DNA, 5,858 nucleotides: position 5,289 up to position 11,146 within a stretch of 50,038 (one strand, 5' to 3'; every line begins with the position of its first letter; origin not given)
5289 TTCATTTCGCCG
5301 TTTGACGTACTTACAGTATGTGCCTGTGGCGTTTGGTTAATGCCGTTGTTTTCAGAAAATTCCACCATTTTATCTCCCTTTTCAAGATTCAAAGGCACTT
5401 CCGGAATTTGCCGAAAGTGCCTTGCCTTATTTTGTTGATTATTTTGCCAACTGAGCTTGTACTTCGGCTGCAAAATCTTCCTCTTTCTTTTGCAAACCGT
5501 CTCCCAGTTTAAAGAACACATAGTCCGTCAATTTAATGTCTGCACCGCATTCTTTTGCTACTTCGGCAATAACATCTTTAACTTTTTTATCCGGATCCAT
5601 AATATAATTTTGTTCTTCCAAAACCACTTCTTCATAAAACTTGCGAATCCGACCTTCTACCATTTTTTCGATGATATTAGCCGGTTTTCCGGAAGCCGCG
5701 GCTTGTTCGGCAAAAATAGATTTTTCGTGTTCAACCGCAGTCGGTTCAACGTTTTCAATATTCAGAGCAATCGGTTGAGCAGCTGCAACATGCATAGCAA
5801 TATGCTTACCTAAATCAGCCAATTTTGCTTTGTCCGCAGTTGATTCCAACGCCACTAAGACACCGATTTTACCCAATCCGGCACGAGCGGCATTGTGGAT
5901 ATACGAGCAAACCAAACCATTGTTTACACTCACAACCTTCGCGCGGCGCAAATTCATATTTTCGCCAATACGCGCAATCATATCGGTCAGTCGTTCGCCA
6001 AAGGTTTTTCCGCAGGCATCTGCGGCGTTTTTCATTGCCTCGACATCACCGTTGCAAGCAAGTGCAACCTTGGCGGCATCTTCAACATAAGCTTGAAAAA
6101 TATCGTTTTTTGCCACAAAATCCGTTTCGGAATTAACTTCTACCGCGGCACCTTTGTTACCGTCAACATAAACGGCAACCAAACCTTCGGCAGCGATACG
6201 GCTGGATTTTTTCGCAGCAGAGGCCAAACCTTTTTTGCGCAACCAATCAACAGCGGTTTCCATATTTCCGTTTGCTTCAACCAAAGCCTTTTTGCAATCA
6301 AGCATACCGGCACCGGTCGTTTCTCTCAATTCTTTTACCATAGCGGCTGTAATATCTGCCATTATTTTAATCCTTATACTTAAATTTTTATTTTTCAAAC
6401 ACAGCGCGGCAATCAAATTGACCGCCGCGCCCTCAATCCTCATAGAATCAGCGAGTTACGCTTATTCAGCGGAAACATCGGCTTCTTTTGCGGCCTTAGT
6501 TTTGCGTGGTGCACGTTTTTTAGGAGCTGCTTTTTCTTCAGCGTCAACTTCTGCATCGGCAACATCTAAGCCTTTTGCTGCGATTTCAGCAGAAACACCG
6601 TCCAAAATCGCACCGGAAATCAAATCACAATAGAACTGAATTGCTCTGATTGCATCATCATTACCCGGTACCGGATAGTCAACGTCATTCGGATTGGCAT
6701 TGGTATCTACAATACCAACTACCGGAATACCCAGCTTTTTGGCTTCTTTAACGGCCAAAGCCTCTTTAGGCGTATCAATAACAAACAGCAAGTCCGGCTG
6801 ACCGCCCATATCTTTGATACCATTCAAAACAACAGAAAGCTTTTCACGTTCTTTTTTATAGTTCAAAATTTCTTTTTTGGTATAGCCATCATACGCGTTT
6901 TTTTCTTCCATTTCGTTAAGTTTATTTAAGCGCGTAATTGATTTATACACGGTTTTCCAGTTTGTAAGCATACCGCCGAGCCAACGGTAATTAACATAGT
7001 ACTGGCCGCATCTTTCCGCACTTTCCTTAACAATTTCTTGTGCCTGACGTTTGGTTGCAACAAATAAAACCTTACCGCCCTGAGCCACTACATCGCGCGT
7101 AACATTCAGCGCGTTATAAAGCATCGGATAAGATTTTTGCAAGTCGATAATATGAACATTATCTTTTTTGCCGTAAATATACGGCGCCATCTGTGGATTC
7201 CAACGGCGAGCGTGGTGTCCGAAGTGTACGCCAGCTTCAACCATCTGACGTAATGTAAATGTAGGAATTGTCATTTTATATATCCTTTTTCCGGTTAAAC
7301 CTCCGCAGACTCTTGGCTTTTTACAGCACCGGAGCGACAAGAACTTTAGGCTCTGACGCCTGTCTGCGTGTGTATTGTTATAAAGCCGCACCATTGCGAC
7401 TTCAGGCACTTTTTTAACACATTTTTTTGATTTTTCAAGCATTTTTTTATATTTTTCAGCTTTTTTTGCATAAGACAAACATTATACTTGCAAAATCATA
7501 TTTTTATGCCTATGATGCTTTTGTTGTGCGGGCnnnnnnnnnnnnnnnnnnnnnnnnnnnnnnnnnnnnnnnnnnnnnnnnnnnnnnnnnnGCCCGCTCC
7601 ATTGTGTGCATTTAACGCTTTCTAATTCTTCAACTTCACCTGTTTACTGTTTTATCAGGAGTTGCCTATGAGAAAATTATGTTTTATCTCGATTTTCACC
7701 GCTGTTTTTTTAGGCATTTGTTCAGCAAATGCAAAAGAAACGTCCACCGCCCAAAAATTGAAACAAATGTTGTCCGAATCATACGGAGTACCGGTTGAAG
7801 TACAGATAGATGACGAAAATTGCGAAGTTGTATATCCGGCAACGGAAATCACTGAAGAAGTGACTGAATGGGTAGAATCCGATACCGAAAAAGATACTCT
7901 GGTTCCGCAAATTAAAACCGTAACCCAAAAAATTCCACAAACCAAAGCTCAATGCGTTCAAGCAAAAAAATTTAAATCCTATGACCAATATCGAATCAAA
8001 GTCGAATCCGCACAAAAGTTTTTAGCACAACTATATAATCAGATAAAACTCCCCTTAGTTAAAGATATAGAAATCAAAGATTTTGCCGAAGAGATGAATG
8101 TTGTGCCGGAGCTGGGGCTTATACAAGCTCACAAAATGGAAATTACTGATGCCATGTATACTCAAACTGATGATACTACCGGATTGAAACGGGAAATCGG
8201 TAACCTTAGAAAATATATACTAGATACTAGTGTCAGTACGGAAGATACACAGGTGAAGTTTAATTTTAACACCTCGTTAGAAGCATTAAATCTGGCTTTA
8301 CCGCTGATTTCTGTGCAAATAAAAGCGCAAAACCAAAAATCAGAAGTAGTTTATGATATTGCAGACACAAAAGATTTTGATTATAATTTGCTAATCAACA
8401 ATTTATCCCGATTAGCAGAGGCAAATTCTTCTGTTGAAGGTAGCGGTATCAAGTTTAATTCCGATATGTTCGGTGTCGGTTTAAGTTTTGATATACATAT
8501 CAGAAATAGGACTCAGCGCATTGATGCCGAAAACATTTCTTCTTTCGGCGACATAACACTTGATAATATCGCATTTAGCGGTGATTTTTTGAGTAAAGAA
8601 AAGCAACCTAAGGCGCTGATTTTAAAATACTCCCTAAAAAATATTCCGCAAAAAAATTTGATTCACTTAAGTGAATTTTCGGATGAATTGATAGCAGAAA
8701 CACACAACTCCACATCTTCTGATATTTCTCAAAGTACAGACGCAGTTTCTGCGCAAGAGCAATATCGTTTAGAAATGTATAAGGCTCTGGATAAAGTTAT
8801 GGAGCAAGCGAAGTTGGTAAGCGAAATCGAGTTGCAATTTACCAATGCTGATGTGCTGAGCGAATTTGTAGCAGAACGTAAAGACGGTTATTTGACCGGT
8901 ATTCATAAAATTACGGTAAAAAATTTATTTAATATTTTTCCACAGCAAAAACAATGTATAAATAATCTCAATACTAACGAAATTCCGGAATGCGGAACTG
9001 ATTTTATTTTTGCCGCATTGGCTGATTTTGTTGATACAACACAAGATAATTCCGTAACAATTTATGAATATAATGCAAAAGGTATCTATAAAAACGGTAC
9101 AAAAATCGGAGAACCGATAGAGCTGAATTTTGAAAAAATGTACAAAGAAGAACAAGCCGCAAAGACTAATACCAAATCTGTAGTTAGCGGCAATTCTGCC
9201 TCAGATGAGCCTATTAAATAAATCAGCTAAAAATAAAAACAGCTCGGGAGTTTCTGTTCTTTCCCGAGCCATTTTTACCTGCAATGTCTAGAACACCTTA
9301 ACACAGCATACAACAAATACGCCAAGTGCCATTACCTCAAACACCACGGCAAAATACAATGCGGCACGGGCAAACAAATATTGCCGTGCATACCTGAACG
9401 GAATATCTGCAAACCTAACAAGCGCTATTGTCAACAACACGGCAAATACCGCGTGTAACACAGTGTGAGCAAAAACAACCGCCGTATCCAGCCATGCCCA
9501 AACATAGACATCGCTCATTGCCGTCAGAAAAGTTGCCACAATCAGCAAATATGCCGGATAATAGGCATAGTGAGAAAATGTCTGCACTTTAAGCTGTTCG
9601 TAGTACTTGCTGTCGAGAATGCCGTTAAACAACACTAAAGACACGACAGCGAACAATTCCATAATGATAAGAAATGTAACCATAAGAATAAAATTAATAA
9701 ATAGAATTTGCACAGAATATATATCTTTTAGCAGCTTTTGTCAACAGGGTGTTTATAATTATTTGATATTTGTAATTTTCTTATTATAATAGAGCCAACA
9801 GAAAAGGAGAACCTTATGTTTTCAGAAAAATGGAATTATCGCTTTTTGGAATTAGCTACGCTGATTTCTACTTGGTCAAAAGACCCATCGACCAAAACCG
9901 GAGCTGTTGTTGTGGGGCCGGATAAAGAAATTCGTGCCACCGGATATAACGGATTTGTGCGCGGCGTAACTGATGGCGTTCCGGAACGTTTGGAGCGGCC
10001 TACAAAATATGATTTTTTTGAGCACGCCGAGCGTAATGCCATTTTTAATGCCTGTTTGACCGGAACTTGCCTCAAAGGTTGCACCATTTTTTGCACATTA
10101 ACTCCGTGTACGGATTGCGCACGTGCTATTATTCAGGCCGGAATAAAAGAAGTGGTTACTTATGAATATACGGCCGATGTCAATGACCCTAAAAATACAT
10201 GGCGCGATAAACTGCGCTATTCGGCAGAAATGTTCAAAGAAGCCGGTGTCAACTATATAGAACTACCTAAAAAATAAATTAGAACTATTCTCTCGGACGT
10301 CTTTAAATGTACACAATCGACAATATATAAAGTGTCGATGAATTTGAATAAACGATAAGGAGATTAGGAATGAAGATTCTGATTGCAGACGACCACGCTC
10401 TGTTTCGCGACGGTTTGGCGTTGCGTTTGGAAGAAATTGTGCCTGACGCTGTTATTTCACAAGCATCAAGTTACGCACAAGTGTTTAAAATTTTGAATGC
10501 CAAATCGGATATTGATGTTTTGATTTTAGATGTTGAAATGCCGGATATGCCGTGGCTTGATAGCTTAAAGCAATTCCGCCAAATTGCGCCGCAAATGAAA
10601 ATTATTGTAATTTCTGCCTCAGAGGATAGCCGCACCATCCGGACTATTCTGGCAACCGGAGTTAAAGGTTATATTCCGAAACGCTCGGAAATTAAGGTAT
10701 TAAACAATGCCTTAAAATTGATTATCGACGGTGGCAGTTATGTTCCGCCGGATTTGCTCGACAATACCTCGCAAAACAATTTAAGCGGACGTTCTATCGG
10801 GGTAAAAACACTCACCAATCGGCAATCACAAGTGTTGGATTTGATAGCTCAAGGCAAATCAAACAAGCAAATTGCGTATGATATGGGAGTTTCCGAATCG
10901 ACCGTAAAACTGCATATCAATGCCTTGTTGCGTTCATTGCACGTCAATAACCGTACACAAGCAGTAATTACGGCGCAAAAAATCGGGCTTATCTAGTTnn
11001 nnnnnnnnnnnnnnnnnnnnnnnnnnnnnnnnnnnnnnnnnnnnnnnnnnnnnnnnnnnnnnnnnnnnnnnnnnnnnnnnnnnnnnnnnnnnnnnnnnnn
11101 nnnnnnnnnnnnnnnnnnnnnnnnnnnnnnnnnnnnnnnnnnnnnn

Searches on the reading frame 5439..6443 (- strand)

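Call 28: search_protein_families(library=pfam, proteins=[window:5439-6443:-], max_evalue=0.00001)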
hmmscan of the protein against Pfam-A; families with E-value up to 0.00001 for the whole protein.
window:5439-6443:- (334 aa): 2 families
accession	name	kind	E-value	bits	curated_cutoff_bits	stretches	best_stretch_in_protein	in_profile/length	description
PF00889.24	EF_TS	-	1.7e-66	224.1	27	1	98-314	1-203/204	Elongation factor TS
PF25025.1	EF-Ts_N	-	4.2e-06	27.1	33.2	0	29-71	10-53/60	Elongation factor Ts, mitochondrial, N-terminal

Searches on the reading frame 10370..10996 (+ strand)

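Call 28: search_protein_families(library=pfam, proteins=[window:10370-10996:+], max_evalue=0.00001)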
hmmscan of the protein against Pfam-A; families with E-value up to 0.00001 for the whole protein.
window:10370-10996:+ (208 aa): 3 families
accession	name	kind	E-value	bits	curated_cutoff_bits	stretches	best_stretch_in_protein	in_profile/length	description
PF00072.30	Response_reg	-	7e-20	71.7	30.2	1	3-115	1-110/111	Response regulator receiver domain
PF00196.25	GerE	-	9.1e-20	70.5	23.5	1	147-202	2-57/57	Bacterial regulatory proteins, luxR family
PF08281.18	Sigma70_r4_2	-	5.5e-06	26.4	25.7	1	147-184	10-48/54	Sigma-70, region 4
